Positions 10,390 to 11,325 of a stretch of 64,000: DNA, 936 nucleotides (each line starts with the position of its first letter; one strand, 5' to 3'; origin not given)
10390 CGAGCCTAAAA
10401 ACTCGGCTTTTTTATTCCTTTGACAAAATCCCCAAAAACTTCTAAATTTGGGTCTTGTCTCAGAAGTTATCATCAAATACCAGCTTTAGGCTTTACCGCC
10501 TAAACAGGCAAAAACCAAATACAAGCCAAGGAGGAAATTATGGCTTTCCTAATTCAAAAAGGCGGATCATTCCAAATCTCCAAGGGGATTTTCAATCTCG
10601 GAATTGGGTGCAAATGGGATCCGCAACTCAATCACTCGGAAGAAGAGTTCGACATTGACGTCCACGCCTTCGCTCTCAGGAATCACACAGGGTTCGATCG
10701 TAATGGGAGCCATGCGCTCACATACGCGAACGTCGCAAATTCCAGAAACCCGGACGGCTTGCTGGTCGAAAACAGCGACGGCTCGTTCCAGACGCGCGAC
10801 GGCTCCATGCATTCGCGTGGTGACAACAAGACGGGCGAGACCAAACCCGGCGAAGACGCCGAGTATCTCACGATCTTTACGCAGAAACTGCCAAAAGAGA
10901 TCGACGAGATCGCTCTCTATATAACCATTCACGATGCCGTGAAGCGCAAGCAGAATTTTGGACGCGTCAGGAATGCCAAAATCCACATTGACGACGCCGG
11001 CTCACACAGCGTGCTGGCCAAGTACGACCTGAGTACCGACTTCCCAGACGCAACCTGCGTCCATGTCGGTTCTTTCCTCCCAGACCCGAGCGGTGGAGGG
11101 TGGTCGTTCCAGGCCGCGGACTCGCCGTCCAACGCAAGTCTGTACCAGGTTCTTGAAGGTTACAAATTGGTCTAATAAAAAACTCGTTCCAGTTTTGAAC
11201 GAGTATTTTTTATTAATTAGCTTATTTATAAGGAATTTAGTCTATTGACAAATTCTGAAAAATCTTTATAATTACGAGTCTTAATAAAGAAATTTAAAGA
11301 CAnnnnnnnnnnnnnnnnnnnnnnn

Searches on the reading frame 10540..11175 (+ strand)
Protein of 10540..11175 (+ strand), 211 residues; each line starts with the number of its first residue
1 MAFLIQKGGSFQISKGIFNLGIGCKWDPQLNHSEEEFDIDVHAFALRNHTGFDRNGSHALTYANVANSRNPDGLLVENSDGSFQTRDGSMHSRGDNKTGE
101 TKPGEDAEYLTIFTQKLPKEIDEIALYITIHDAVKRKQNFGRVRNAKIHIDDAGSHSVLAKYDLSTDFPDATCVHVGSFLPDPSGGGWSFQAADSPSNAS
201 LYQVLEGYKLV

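Call 3: search_protein_families(library=pfam, proteins=[window:10540-11175:+], max_evalue=0.01)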
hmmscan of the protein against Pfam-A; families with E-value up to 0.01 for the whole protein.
window:10540-11175:+ (211 aa): 1 family
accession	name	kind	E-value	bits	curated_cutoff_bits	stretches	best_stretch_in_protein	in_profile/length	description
PF02342.23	TerD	-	2.6e-27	96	25.3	1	1-208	1-187/187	TerD domain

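Call 43: search_protein_families(library=padloc, proteins=[window:10540-11175:+], max_evalue=0.01)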
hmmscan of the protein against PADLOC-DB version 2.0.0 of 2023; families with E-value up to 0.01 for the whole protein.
window:10540-11175:+ (211 aa): 0 families
